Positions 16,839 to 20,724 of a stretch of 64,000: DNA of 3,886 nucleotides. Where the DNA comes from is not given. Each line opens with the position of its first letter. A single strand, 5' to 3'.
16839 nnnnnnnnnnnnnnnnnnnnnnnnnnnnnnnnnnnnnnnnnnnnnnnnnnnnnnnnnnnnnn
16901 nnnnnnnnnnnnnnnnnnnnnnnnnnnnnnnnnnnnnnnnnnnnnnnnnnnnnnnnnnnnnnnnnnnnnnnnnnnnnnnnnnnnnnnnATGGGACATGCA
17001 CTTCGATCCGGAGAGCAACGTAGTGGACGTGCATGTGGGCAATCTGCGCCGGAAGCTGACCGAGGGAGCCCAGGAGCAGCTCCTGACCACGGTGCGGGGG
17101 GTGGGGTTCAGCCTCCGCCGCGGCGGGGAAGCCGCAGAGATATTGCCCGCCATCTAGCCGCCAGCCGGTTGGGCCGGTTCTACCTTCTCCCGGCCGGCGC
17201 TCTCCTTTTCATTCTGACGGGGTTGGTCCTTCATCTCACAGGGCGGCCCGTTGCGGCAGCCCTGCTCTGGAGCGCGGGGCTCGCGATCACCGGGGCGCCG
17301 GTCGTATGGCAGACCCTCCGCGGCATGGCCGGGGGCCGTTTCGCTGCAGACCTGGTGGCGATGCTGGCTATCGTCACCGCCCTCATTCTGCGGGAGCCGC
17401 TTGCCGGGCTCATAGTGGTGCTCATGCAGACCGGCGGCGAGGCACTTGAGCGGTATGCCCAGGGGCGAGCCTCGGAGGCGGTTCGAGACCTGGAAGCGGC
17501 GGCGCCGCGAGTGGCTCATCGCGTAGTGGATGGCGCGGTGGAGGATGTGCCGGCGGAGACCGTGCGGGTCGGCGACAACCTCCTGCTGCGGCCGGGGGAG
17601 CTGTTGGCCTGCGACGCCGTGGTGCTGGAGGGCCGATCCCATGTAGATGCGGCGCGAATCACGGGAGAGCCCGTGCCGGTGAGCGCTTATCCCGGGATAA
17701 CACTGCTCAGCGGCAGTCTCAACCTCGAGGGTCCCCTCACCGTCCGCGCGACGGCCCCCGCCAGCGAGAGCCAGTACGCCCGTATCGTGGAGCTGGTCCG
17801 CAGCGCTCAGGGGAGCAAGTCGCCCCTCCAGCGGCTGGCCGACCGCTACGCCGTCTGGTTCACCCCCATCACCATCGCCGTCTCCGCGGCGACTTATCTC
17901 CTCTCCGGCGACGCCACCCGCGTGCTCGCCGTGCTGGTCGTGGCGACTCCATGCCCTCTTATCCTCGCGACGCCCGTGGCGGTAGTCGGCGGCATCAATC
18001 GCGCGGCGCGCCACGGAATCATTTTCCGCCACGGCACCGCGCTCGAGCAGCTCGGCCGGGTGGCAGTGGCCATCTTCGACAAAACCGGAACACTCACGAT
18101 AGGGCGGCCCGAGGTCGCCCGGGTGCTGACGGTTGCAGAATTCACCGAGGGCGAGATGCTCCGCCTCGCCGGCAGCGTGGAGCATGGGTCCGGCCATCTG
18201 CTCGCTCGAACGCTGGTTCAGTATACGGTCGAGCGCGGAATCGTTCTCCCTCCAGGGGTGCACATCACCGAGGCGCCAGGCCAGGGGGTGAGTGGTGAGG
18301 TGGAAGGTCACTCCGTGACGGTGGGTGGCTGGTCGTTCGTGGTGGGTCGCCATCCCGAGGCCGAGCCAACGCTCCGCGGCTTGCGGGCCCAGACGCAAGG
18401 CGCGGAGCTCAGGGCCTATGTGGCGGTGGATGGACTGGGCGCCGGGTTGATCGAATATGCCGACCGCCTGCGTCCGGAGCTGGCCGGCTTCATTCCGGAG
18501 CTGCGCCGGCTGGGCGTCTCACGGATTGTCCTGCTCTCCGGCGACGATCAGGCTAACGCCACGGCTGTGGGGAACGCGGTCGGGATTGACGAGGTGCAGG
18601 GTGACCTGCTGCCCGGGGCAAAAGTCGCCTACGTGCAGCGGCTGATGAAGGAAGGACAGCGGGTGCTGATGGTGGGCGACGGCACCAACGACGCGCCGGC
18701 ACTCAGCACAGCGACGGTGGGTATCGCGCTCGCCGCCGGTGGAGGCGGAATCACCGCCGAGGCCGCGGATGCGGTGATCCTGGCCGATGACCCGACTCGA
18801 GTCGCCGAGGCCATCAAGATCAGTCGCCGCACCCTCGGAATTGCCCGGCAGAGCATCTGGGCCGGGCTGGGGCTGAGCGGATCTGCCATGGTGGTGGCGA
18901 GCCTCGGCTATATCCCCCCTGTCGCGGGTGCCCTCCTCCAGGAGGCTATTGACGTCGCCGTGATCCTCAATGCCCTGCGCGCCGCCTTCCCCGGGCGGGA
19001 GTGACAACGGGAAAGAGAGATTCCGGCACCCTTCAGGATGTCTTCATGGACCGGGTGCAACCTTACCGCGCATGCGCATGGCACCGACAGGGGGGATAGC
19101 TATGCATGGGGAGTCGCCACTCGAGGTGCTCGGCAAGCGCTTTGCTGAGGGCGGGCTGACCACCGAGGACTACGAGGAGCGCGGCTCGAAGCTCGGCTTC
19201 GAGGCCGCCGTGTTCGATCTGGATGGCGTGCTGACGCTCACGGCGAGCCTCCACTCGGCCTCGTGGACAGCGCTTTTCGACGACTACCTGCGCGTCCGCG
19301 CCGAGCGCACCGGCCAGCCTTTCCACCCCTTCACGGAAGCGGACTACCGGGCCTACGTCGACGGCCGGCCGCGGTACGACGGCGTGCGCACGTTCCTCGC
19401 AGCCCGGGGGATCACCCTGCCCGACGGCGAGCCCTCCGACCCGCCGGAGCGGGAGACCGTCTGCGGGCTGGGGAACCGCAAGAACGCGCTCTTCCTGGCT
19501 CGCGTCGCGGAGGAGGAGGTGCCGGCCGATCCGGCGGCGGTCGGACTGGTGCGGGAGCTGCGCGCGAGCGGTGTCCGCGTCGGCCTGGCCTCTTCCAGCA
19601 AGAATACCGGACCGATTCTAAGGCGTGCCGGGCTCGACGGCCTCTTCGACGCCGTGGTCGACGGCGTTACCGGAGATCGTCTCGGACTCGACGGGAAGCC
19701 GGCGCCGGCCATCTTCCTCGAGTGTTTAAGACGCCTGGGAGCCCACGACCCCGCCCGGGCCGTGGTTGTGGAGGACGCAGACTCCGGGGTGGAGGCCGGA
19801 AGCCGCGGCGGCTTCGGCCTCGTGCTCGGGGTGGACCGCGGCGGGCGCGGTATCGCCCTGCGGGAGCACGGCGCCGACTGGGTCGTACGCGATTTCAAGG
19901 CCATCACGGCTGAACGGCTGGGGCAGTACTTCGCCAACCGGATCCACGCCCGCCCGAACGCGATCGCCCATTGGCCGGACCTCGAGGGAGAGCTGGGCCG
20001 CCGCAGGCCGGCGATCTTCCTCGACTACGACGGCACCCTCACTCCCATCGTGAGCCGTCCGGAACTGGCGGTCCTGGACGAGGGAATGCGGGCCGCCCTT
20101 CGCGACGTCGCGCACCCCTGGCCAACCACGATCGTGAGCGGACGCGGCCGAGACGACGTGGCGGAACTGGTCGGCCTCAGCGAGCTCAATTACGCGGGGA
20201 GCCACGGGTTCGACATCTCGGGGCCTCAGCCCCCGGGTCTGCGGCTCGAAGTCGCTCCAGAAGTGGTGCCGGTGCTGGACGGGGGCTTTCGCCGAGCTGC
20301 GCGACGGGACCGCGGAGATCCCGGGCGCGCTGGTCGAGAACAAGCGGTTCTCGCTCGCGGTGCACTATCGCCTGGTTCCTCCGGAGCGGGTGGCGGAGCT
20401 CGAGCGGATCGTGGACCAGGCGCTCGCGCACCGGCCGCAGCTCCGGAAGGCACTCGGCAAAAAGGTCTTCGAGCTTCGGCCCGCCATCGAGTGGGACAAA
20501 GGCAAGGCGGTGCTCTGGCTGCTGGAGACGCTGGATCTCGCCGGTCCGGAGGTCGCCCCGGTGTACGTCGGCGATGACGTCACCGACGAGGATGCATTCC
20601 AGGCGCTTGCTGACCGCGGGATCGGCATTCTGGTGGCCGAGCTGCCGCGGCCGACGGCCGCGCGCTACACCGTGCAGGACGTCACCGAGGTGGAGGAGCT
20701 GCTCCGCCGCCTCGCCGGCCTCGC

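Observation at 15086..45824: CTTCA direct repeats phased at exactly 11 bp mark most promoters of the central cluster: candidate operator of a local regulon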

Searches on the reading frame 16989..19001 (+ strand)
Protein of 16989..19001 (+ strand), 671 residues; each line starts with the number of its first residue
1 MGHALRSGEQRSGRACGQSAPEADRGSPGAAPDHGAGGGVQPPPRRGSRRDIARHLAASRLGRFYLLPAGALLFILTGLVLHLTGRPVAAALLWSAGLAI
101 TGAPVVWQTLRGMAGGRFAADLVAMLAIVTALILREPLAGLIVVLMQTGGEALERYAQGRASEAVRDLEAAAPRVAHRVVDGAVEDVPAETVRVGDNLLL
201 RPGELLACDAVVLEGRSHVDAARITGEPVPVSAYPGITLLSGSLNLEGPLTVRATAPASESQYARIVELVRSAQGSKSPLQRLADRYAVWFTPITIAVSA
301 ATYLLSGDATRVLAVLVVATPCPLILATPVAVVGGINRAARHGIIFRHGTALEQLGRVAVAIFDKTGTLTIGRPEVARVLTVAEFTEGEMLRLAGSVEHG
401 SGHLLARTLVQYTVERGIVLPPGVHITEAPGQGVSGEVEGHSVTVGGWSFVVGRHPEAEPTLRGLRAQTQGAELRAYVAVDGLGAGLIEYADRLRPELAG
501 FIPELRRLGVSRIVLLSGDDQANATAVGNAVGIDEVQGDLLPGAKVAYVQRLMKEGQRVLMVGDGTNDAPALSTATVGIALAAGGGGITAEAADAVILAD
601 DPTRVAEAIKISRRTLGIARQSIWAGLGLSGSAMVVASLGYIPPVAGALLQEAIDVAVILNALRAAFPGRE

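Call 8: search_protein_families(library=pfam, proteins=[window:16989-19001:+], max_evalue=0.001)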
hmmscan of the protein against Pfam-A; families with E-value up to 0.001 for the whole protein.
window:16989-19001:+ (671 aa): 2 families
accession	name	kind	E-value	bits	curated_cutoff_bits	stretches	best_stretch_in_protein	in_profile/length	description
PF00122.25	E1-E2_ATPase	-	7.5e-45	153.1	28.1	1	172-342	3-181/181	E1-E2 ATPase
PF00702.32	Hydrolase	-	3.4e-25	90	26.4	1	360-575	3-190/191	haloacid dehalogenase-like hydrolase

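Call 48: search_protein_families(library=ncbifam, proteins=[window:17154-19001:+], max_evalue=0.00001)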
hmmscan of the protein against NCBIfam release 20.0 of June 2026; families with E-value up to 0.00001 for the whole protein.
window:17154-19001:+ (616 aa): 18 families
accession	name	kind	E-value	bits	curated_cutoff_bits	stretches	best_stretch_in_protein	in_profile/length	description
TIGR01525.1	ATPase-IB_hvy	subfamily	1.4e-150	502.8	346.25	1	66-609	2-559/560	heavy metal translocating P-type ATPase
TIGR01512.1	ATPase-IB2_Cd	subfamily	1.3e-128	429.8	313.5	2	66-391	2-302/494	cadmium family heavy metal-translocating P-type ATPase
TIGR01511.1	ATPase-IB1_Cu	subfamily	8.6e-103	345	397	1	87-609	49-540/542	copper-translocating P-type ATPase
NF008262.1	PRK11033.1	equivalog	3.4e-95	320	1005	1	43-609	155-726/731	zinc/cadmium/mercury/lead-transporting ATPase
NF007952.0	PRK10671.1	equivalog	1.2e-83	281.7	1316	1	86-602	295-815/838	copper-exporting P-type ATPase CopA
NF033775.1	P_type_ZntA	exception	2.7e-78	264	1240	1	48-609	165-727/732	Zn(II)/Cd(II)/Pb(II) translocating P-type ATPase ZntA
TIGR01494.1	ATPase_P-type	subfamily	2.9e-61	207.4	62.3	2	90-334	4-242/478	HAD-IC family P-type ATPase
TIGR01497.1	kdpB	equivalog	1.8e-42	145.3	527.9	2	423-567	431-572/675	potassium-transporting ATPase subunit KdpB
TIGR01647.1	ATPase-IIIA_H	equivalog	5.6e-31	107.5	615.5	2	70-339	43-323/755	plasma-membrane proton-efflux P-type ATPase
NF010609.0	PRK14010.1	equivalog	1.4e-29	102.8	1323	1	99-565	83-565/673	K(+)-transporting ATPase subunit B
TIGR01517.1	ATPase-IIB_Ca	equivalog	1.1e-25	90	507.05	2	496-559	621-684/882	calcium-translocating P-type ATPase, PMCA-type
TIGR01657.1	P-ATPase-V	hypoth_equivalog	2.8e-23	81.5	618.25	1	487-533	788-834/1055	ATP13A2 family polyamine export P-type ATPase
TIGR01522.1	ATPase-IIA2_Ca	equivalog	2.7e-22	78.4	798.3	2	487-555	573-641/854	calcium-transporting P-type ATPase, PMR1-type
NF011702.0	PRK15122.1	subfamily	1.2e-16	59.8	975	1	466-562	606-701/907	magnesium-translocating P-type ATPase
TIGR01523.1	ATPase-IID_K-Na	equivalog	3.4e-16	58.1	645.05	1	487-561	677-751/997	potassium/sodium efflux P-type ATPase, fungal-type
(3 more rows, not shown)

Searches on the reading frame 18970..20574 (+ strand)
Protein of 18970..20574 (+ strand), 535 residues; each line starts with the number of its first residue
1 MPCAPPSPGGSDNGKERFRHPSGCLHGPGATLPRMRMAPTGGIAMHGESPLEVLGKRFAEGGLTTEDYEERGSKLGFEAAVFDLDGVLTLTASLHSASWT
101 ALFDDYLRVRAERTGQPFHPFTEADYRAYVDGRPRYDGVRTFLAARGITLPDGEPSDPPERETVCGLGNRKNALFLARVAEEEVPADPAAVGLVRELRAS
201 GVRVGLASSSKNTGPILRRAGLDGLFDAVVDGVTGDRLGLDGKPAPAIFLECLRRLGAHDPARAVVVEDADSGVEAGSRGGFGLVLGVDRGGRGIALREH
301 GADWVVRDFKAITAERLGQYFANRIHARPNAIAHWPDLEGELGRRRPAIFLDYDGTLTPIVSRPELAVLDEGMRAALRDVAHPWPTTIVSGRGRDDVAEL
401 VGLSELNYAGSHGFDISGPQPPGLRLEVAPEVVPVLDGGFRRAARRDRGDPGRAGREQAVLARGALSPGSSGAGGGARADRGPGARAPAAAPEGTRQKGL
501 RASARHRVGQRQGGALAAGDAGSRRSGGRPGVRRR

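Call 8: search_protein_families(library=pfam, proteins=[window:18970-20574:+], max_evalue=0.001)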
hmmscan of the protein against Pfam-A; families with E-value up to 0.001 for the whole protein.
window:18970-20574:+ (535 aa): 5 families
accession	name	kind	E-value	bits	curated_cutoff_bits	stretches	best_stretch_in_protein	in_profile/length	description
PF00702.32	Hydrolase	-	3.2e-22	80.3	26.4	1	78-281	2-191/191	haloacid dehalogenase-like hydrolase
PF02358.22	Trehalose_PPase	-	2.8e-16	59.8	27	1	350-420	1-73/235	Trehalose-phosphatase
PF13419.12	HAD_2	-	1.7e-08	35.2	23.8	1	81-281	2-172/178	Haloacid dehalogenase-like hydrolase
PF12710.13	HAD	-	0.00028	21.8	27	0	80-242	1-147/189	haloacid dehalogenase-like hydrolase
PF13242.12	Hydrolase_like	-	0.00038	20.7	22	0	242-309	3-72/75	HAD-hyrolase-like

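Call 48: search_protein_families(library=ncbifam, proteins=[window:19102-20574:+], max_evalue=0.00001)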
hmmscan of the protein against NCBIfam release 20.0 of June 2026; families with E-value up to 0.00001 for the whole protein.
window:19102-20574:+ (491 aa): 15 families
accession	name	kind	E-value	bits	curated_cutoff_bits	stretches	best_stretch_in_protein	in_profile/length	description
TIGR02009.1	PGMB-YQAB-SF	subfamily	3.5e-40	138.2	153.35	1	34-237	2-180/186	beta-phosphoglucomutase family hydrolase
TIGR01990.1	bPGM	equivalog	2.4e-23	83.1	189.4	1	123-238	70-181/187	beta-phosphoglucomutase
TIGR00685.1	T6PP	equivalog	8e-16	58.7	68.05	1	301-372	2-75/250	trehalose-phosphatase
TIGR01509.1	HAD-SF-IA-v3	subfamily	1.4e-13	51.3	29.4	1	129-242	53-153/154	HAD-IA family hydrolase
NF011071.0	PRK14501.1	equivalog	2.6e-12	45.8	634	1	302-374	493-567/729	bifunctional alpha,alpha-trehalose-phosphate synthase (UDP-forming)/trehalose-phosphatase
TIGR03351.1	PhnX-like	hypoth_equivalog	7.5e-11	42.4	218.9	1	124-268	70-215/220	phosphonatase-like hydrolase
NF008000.0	PRK10725.1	equivalog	7.5e-10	39.2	215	1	158-238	105-180/188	fructose-1-phosphate/6-phosphogluconate phosphatase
NF053653.1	InDiPhoBT2121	equivalog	6.4e-09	35.7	245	1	144-268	89-211/216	inorganic diphosphatase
TIGR02253.1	CTE7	subfamily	7.1e-08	32.5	169.75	1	144-238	97-189/221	TIGR02253 family HAD-type hydrolase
TIGR01422.2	phosphonatase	equivalog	1.2e-07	31.3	220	1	137-257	94-212/251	phosphonoacetaldehyde hydrolase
NF046057.1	bifunc_MtlD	equivalog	1e-06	27.5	800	1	126-236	77-184/683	bifunctional mannitol-1-phosphate dehydrogenase/phosphatase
NF008087.0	PRK10826.1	equivalog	1.6e-06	27.9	191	0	149-231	100-179/222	hexitol phosphatase HxpB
NF009695.0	PRK13222.1-2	equivalog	1.6e-06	27.7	225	0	151-269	104-219/226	phosphoglycolate phosphatase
TIGR01484.1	HAD-SF-IIB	subfamily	1.7e-06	28.3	41.8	1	304-373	1-69/221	HAD-IIB family hydrolase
TIGR01454.1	AHBA_synth_RP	hypoth_equivalog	5.1e-06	26.3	246.65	0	140-264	74-195/205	AHBA synthesis associated protein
